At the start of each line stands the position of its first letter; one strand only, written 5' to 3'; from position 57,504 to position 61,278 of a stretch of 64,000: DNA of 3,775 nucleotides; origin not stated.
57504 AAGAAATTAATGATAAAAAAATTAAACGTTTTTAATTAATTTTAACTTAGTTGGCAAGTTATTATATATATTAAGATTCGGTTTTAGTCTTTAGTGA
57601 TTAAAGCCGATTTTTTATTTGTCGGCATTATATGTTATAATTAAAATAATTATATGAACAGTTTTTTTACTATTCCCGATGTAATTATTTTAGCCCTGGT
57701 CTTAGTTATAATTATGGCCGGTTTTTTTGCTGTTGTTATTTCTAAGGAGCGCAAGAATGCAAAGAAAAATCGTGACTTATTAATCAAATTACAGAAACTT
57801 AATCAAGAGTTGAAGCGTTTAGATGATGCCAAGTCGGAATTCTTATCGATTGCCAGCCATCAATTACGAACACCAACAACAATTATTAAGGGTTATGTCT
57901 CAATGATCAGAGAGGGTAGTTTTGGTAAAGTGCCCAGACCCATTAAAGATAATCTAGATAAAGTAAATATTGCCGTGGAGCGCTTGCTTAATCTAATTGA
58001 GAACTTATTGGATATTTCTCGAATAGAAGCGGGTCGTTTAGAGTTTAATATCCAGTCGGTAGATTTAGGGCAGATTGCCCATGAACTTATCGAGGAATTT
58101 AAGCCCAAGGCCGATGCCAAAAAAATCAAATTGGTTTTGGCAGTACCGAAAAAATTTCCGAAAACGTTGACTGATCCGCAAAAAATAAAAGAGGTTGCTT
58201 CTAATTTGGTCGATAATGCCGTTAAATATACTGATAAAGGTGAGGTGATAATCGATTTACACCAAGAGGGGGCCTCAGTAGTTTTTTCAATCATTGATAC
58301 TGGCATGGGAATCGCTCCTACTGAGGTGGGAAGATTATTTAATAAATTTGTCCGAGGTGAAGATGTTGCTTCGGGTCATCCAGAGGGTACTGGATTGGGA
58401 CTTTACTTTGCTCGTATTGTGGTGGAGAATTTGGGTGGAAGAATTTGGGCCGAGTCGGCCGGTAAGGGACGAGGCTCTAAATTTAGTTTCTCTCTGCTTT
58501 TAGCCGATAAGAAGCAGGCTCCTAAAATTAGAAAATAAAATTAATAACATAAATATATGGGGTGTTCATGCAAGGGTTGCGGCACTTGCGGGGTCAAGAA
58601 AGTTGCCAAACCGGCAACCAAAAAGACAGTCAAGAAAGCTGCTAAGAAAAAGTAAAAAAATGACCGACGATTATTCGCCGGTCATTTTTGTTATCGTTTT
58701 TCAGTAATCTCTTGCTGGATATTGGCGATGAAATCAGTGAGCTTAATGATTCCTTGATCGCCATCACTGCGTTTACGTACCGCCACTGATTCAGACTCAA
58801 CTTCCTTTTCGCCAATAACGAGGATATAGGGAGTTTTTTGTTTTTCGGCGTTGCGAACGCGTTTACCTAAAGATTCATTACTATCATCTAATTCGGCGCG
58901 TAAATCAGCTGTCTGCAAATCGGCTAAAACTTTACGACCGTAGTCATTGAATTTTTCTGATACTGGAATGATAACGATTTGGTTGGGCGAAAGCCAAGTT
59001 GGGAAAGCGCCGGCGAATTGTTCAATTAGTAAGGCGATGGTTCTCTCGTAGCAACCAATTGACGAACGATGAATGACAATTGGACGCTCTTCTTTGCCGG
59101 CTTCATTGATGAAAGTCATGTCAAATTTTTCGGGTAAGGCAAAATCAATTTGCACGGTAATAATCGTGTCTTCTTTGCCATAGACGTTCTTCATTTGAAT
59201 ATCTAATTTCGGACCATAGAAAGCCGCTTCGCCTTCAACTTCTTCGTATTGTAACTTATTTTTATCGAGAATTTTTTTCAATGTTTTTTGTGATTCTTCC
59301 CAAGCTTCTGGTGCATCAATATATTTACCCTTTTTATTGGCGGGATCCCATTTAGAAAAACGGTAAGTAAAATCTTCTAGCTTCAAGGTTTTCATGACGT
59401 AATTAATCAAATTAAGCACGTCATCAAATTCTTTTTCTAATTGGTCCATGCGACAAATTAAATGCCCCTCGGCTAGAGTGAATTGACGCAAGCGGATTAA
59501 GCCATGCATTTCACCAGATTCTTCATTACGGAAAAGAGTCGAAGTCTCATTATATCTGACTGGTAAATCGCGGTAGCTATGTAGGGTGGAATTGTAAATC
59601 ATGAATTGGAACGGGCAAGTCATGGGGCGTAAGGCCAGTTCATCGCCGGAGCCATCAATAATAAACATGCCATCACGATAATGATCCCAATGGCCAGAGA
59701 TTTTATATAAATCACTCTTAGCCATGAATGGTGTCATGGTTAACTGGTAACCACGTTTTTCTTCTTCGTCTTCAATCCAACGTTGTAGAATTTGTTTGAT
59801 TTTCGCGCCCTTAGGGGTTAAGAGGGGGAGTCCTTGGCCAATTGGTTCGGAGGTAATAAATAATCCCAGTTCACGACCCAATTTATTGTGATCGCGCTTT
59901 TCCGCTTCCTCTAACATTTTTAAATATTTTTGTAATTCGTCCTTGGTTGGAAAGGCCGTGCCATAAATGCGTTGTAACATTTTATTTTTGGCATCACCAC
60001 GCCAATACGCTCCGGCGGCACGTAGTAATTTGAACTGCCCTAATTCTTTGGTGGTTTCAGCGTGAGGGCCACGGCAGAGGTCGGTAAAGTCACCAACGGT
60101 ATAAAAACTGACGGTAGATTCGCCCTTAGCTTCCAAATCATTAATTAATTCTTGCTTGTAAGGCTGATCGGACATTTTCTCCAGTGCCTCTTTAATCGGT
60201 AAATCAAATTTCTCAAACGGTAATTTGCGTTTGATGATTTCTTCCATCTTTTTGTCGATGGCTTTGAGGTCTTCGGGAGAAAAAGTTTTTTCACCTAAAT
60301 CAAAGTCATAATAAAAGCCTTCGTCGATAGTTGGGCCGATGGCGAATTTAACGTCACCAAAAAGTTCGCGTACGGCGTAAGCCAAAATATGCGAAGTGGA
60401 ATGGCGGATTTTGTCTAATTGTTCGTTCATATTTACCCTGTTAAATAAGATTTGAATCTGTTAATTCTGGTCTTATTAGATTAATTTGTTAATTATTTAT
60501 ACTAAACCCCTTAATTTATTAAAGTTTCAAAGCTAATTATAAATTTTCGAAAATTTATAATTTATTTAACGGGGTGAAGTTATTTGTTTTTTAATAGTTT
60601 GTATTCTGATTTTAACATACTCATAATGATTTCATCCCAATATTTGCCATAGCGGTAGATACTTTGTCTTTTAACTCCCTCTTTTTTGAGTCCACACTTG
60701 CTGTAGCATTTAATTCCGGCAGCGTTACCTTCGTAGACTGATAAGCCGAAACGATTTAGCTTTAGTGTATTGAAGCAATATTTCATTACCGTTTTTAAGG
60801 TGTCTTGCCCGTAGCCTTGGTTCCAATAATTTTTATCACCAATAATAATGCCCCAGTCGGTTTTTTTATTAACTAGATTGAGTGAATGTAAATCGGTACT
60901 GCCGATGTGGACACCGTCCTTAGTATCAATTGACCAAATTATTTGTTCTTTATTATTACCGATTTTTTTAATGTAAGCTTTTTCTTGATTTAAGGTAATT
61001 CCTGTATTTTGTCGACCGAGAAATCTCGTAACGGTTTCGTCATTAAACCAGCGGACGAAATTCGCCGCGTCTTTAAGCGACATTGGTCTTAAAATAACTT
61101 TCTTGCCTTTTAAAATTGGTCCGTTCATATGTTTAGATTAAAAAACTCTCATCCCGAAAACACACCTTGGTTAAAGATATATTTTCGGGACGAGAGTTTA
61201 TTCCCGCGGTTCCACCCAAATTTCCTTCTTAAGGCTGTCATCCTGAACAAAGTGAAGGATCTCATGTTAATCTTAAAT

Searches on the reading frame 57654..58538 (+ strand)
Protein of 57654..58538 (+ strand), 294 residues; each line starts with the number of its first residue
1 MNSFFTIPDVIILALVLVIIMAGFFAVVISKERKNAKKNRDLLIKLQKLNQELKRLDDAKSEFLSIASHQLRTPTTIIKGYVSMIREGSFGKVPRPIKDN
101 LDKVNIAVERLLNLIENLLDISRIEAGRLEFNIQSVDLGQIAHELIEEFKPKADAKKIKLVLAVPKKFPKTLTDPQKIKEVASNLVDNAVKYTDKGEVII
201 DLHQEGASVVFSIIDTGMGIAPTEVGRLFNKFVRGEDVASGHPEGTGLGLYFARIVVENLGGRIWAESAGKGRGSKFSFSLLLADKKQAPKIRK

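Call 42: search_protein_families(library=pfam, proteins=[window:57654-58538:+], max_evalue=0.001)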
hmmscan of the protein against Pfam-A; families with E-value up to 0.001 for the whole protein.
window:57654-58538:+ (294 aa): 2 families
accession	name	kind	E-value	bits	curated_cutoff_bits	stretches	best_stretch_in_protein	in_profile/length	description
PF02518.31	HATPase_c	-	7.1e-25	88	26.4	1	174-283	2-109/111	Histidine kinase-, DNA gyrase B-, and HSP90-like ATPase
PF00512.31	HisKA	-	1.8e-15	57.1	26.9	1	59-127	1-66/66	His Kinase A (phospho-acceptor) domain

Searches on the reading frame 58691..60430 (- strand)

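Call 10: search_protein_families(library=pfam, proteins=[window:58691-60430:-], max_evalue=0.001)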
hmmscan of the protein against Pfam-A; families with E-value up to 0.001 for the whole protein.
window:58691-60430:- (579 aa): 3 families
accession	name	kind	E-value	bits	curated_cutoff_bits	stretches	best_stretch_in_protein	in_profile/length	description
PF00587.30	tRNA-synt_2b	-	9.1e-36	124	29.3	1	261-472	7-179/179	tRNA synthetase class II core domain (G, H, P, S and T)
PF03129.25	HGTP_anticodon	-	5.9e-26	90.9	21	1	484-573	1-93/94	Anticodon binding domain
PF07973.19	tRNA_SAD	-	6.8e-16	58.4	24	1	107-156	1-44/44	Threonyl and Alanyl tRNA synthetase second additional domain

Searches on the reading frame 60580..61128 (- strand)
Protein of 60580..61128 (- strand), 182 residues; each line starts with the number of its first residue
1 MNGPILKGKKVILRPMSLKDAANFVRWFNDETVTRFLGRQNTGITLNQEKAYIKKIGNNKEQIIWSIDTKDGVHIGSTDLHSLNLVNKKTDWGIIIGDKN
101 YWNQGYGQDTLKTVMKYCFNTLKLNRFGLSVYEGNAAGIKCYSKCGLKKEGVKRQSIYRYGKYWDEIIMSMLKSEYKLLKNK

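Call 87: search_protein_families(library=pfam, proteins=[window:60580-61128:-], max_evalue=0.001)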
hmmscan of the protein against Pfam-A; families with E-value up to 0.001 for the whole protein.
window:60580-61128:- (182 aa): 4 families
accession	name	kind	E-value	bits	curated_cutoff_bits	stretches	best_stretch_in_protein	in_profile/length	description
PF13302.13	Acetyltransf_3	-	1.7e-23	84.3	25.4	1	11-148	2-138/138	Acetyltransferase (GNAT) domain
PF13420.13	Acetyltransf_4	-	1.6e-11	44.9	24.3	1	14-168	2-155/155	Acetyltransferase (GNAT) domain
PF13523.12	Acetyltransf_8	-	1.2e-07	31.9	27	1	19-151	4-141/145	Acetyltransferase (GNAT) domain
PF00583.31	Acetyltransf_1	-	1.1e-06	29.4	20.7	1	63-146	34-115/116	Acetyltransferase (GNAT) family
